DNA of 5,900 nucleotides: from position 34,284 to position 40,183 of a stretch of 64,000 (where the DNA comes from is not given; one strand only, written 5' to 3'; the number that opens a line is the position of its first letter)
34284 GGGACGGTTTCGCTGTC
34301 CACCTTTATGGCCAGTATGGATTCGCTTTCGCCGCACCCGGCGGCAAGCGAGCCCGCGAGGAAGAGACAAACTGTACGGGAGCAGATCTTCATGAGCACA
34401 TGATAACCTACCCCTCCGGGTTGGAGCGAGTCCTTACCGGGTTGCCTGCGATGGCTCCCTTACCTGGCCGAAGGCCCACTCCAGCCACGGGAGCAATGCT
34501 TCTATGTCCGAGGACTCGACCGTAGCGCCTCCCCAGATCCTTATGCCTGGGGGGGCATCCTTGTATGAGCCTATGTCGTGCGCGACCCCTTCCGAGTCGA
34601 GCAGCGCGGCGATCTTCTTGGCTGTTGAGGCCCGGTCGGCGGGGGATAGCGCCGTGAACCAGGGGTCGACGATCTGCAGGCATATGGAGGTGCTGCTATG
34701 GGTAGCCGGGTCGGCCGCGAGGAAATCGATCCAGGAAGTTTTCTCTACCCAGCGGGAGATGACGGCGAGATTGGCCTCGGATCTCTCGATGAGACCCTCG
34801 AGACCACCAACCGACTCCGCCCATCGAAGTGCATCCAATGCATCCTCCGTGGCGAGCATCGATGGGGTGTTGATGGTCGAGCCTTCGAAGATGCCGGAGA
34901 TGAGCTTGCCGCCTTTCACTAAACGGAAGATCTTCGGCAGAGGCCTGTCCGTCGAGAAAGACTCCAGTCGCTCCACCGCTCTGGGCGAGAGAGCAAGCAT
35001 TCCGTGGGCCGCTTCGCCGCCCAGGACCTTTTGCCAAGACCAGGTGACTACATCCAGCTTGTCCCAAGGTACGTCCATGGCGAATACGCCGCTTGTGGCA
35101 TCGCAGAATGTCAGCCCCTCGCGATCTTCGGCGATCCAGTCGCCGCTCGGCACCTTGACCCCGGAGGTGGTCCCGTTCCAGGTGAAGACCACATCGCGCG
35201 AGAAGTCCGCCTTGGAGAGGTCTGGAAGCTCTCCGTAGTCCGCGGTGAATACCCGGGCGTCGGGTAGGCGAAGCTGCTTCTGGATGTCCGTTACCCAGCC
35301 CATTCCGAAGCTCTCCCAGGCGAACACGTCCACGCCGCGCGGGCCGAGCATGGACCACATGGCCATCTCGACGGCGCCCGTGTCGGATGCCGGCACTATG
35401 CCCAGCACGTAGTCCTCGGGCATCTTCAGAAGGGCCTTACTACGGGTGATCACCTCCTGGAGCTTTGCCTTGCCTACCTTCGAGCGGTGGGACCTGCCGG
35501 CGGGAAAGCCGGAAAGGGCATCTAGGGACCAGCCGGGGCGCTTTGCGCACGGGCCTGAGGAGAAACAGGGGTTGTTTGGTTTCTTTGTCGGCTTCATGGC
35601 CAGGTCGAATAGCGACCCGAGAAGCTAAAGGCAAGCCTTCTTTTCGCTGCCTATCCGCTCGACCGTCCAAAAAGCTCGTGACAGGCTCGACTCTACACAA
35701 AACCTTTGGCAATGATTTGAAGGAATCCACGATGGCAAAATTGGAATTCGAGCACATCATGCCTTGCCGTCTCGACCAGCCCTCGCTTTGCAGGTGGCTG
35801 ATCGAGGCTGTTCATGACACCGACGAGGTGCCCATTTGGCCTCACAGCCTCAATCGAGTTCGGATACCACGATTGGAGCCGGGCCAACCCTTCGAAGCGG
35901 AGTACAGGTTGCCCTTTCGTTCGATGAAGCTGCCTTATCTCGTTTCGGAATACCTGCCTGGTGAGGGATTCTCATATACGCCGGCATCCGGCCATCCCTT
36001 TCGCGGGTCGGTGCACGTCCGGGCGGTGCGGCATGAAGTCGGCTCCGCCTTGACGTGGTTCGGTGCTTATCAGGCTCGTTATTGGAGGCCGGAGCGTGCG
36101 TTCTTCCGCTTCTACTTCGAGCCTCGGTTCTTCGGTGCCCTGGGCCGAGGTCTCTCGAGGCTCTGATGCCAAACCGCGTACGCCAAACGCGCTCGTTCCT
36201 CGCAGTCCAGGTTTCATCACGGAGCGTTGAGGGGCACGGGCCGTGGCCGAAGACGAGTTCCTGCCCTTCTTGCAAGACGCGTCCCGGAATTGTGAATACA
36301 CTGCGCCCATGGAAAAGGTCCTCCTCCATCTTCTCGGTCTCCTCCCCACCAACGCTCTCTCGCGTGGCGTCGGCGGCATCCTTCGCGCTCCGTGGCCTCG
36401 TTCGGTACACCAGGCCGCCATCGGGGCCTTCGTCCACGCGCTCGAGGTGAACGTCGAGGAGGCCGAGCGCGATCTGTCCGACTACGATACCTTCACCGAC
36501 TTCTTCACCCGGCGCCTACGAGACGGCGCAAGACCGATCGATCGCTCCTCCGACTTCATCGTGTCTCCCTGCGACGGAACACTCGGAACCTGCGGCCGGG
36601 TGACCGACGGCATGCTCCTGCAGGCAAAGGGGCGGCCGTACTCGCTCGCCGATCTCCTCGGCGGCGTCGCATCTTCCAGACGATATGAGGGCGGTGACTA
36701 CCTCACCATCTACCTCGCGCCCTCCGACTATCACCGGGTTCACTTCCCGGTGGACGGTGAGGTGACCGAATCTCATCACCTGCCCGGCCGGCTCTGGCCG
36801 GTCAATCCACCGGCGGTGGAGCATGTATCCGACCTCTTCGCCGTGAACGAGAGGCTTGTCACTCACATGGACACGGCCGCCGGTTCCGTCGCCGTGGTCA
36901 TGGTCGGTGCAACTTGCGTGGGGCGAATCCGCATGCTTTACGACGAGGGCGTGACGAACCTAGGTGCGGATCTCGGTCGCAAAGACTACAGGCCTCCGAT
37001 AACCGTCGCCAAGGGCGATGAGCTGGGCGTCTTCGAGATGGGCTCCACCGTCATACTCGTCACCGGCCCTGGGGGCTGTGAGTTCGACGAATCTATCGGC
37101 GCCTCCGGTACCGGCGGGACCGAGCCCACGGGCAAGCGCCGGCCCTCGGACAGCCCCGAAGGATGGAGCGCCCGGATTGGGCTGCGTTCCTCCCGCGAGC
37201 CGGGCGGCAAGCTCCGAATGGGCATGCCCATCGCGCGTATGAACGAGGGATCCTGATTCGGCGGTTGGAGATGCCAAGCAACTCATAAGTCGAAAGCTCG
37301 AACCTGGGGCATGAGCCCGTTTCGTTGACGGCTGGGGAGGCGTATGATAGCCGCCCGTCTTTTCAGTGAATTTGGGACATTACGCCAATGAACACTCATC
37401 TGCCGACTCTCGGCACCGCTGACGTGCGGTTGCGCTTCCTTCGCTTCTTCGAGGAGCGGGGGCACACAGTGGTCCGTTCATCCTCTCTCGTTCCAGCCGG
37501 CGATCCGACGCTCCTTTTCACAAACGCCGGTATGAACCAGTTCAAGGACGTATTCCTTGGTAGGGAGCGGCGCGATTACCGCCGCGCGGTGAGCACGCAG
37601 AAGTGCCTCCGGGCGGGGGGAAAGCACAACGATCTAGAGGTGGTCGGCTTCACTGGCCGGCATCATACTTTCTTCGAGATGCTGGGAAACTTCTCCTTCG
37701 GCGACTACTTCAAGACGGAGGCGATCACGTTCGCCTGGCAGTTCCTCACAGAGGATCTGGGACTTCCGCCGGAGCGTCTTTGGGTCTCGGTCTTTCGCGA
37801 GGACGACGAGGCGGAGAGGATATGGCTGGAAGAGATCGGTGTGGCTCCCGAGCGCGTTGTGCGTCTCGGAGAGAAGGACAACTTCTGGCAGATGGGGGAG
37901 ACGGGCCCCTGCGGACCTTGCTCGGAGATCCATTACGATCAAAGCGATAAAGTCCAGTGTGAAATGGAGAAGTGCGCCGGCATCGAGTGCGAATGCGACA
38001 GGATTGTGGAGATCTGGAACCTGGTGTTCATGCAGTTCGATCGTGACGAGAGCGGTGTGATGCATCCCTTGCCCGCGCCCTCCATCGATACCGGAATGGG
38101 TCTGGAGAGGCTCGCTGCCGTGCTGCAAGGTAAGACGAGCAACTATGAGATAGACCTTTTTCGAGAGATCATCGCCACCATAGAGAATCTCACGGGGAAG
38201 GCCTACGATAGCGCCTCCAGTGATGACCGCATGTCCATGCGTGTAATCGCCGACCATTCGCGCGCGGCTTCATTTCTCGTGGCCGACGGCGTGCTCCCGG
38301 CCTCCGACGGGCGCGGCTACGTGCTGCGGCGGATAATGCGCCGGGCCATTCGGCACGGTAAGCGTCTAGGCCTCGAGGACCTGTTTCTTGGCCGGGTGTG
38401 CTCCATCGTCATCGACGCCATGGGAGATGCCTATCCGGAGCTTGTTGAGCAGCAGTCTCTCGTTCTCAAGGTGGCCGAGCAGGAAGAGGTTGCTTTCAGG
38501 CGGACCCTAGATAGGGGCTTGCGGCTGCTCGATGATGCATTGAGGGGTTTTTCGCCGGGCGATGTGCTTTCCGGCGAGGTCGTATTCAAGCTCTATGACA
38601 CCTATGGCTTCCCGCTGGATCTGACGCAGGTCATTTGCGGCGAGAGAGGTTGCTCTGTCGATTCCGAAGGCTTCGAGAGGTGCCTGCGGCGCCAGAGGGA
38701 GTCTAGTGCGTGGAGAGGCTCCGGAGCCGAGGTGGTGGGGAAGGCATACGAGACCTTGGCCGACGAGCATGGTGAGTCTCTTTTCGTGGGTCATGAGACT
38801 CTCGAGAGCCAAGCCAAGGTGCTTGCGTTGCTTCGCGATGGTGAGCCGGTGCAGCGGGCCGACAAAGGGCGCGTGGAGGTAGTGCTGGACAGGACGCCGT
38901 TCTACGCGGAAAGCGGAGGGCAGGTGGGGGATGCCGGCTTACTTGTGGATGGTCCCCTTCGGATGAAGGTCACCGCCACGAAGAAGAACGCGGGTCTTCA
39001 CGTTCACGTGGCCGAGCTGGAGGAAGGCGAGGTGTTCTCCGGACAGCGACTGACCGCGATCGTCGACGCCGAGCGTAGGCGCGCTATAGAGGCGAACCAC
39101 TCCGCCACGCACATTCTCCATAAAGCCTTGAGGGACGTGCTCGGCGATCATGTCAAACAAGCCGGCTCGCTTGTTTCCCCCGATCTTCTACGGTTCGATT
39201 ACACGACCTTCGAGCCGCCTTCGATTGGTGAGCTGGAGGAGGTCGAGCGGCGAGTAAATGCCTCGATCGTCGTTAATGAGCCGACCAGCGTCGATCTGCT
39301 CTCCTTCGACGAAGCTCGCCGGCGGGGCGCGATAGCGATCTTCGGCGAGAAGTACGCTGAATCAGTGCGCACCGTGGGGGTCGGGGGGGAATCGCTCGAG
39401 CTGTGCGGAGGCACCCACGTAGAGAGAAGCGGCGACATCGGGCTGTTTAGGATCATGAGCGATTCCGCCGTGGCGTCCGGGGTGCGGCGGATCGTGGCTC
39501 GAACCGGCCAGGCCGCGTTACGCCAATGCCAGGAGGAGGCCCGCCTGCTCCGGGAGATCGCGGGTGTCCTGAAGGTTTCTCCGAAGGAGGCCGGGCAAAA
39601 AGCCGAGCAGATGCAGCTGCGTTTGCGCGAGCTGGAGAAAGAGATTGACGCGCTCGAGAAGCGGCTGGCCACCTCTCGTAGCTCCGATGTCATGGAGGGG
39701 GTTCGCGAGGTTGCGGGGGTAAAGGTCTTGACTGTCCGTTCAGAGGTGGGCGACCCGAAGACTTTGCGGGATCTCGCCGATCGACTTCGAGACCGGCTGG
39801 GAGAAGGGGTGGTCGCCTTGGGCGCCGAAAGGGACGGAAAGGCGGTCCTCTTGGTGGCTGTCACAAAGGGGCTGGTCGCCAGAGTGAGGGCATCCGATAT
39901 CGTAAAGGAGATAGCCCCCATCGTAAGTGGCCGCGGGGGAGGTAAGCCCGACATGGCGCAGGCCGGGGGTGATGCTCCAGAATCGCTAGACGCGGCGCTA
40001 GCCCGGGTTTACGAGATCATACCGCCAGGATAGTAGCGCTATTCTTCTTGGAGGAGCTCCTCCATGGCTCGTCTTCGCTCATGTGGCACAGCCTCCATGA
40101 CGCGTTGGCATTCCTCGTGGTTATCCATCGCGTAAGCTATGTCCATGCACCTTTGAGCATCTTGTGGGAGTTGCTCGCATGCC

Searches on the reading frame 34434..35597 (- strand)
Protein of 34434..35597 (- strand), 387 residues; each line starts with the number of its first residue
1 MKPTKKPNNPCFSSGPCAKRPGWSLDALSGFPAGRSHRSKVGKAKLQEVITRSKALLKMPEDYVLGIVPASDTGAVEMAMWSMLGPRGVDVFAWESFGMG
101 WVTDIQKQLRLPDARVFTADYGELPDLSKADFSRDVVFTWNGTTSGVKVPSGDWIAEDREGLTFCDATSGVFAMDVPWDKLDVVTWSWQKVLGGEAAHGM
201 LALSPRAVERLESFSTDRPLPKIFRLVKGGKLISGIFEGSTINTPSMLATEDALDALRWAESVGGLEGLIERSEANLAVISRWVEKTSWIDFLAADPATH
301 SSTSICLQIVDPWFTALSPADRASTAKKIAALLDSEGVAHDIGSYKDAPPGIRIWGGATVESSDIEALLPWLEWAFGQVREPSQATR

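Call 98: search_protein_families(library=ncbifam, proteins=[window:34434-35597:-], max_evalue=1e-10)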
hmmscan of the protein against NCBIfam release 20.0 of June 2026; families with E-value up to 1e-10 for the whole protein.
window:34434-35597:- (387 aa): 3 families
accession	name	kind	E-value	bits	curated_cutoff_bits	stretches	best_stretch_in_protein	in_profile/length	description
NF002841.0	PRK03080.1-2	equivalog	4.9e-200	664.4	477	1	2-381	6-385/389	phosphoserine transaminase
TIGR01365.1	serC_2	equivalog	2.3e-189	629.2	448.2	1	6-378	1-373/374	phosphoserine transaminase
TIGR01366.1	serC_3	equivalog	8.4e-20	71.3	401.65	1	6-368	1-350/361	phosphoserine transaminase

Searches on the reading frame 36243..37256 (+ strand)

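Call 98: search_protein_families(library=ncbifam, proteins=[window:36243-37256:+], max_evalue=1e-10)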
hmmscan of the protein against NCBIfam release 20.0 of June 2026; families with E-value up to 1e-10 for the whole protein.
window:36243-37256:+ (337 aa): 6 families
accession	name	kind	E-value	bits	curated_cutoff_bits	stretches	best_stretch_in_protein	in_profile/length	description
TIGR00163.1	PS_decarb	equivalog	4.9e-60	202.7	111.75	1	73-280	3-222/243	archaetidylserine decarboxylase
NF003038.0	PRK03934.1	equivalog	6.2e-56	189.2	285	1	36-283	4-251/267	phosphatidylserine decarboxylase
NF002853.0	PRK03140.1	equivalog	4.4e-52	177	307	1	55-284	30-242/262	phosphatidylserine decarboxylase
NF001941.0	PRK00723.1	equivalog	1.8e-51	175.2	371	1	18-287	26-275/297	phosphatidylserine decarboxylase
TIGR00164.2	AS_decarb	equivalog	8.5e-12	44.8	230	0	84-292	31-204/215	archaetidylserine decarboxylase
NF003685.0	PRK05305.2-5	equivalog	8.6e-12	44.7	183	0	86-292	36-186/198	phosphatidylserine decarboxylase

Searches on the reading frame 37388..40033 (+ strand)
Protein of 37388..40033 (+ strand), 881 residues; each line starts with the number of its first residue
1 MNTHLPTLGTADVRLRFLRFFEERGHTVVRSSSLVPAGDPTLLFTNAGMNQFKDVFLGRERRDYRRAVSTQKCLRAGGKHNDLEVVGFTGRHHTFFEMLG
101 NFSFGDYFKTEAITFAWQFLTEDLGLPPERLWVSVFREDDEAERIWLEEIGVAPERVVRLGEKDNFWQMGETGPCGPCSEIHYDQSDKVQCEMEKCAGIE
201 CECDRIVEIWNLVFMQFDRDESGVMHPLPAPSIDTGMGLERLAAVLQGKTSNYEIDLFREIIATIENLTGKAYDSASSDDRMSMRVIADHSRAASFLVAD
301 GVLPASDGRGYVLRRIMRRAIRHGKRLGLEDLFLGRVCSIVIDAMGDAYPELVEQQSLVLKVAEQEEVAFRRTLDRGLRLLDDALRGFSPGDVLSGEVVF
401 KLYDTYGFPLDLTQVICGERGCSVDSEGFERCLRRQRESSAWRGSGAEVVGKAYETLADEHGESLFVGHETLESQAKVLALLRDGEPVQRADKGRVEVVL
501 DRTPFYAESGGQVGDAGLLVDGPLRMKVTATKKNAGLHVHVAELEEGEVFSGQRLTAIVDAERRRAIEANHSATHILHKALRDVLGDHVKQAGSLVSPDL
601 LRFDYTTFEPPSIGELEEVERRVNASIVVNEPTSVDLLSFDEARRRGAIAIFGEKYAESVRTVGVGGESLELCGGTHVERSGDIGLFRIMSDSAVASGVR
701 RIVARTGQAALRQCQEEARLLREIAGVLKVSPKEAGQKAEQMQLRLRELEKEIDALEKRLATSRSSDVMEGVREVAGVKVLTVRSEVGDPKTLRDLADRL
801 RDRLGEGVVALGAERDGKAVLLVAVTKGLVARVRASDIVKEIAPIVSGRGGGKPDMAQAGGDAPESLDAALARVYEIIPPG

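Call 40: search_protein_families(library=pfam, proteins=[window:37388-40033:+], max_evalue=0.00001)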
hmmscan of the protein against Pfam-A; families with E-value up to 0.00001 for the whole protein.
window:37388-40033:+ (881 aa): 3 families
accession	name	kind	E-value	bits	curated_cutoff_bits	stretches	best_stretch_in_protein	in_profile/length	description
PF01411.24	tRNA-synt_2c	-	1.4e-212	707.6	30.3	1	13-563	2-552/552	tRNA synthetases class II (A)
PF02272.25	DHHA1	-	4.8e-16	59.5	25.9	1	778-878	2-100/102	DHHA1 domain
PF07973.19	tRNA_SAD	-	3.2e-14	53.1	24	1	660-702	1-43/44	Threonyl and Alanyl tRNA synthetase second additional domain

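Call 41: find_related_loci(query=window:37388-40030:+, collection=genome_contigs, flank=500)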
Query window:37388-40030:+ (881 aa) in genome_contigs; peptide patterns used: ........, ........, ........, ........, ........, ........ (x = any residue, [..] = any of these).
600 stretches matched a pattern (row limit reached: there are more); 597 encode a relative of the query (tblastn E <= 1e-3); the best 80 are kept; 80 distinct loci.
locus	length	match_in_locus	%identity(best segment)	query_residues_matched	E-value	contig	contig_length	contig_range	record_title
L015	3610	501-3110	53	12-878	0e+0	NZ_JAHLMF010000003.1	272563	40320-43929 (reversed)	Geomonas diazotrophica strain Red69 scaffold3, whole genome shotgun sequence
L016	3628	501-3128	52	7-878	0e+0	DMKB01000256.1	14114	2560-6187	MAG TPA_asm: Nitrospiraceae bacterium isolate UBA9217 contig_31879, whole genome shotgun sequence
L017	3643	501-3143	51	2-878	0e+0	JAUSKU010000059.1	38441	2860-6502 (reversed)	MAG: Deltaproteobacteria bacterium isolate E14_metabat.bin.78 E14_k141_1743106, whole genome shotgun sequence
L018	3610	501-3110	50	8-878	0e+0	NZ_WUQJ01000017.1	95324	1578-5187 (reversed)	Marinobacter caseinilyticus strain M3-13 17, whole genome shotgun sequence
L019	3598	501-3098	51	8-874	0e+0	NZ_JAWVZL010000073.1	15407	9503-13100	MAG: Marinobacter sp. isolate HN14.bin.28 k141_1117189_length_15407_cov_12.0000, whole genome shotgun sequence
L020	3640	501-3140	51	6-878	0e+0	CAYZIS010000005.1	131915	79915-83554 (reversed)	MAG TPA_asm: uncultured Thermodesulfobacteriota bacterium isolate binchicken_co181_551 genome assembly, contig: NODE_86_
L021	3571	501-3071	50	7-875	0e+0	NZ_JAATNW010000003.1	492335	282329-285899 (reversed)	Alteromonas ponticola strain MYP5 3, whole genome shotgun sequence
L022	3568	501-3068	52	8-871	0e+0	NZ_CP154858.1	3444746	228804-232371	Hahella sp. SMD15-11 chromosome, complete genome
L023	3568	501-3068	50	7-874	0e+0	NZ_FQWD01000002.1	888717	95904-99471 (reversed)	Marisediminitalea aggregata strain CGMCC 1.8995, whole genome shotgun sequence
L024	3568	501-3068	50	7-874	0e+0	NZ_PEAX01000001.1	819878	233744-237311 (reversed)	Alteromonas flava strain P0211 contig1, whole genome shotgun sequence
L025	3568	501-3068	49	7-874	0e+0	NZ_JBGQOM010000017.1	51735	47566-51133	Flavobacterium sp. W21_SRS_FM6 NODE_17_length_51735_cov_108.845639, whole genome shotgun sequence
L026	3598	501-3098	52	10-874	0e+0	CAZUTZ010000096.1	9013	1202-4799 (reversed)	MAG TPA_asm: uncultured Wenzhouxiangella sp. isolate binchicken_co32_77 genome assembly, contig: NODE_13611_length_9013_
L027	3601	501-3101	50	8-874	0e+0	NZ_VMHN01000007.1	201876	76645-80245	Marinobacter denitrificans strain JB02H27 NODE_7_length_201876_cov_44.748252, whole genome shotgun sequence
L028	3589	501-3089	50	10-874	0e+0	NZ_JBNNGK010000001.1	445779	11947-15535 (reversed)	Serratia sp. NPDC078593 NPDC078593_64_G6.ctg-0001, whole genome shotgun sequence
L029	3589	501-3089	50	10-874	0e+0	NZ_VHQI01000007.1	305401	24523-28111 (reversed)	Mixta tenebrionis strain BIT-26 Scaffold7, whole genome shotgun sequence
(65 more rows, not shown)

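Call 74: list_cluster_members(proteins=[P0001, P0004, P0006, P0007, window:37388-40030:+, window:24309-25499:-, window:21189-22016:-])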
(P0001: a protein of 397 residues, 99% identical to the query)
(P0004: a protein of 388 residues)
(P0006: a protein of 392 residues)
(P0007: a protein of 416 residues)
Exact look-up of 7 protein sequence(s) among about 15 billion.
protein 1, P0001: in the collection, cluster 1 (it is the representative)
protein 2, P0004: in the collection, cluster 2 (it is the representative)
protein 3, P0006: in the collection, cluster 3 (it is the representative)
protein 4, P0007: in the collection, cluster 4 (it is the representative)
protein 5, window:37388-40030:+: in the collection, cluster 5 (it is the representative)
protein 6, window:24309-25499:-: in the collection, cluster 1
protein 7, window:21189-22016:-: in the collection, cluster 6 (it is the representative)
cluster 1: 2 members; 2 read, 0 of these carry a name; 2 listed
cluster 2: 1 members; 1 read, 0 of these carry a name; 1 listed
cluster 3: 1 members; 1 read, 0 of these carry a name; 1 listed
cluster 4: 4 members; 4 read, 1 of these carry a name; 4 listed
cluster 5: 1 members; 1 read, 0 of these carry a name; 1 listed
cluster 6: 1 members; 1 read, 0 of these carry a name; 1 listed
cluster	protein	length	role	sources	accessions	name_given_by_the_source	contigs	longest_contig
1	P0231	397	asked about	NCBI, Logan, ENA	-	-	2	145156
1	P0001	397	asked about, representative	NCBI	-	-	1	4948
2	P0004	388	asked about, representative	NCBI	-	-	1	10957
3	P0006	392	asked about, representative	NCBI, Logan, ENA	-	-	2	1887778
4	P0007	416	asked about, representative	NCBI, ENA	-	-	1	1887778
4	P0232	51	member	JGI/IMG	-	uncharacterized membrane protein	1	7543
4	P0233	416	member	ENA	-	-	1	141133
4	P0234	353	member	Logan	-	-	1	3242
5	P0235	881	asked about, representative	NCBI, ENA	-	-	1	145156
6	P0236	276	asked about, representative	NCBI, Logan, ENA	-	-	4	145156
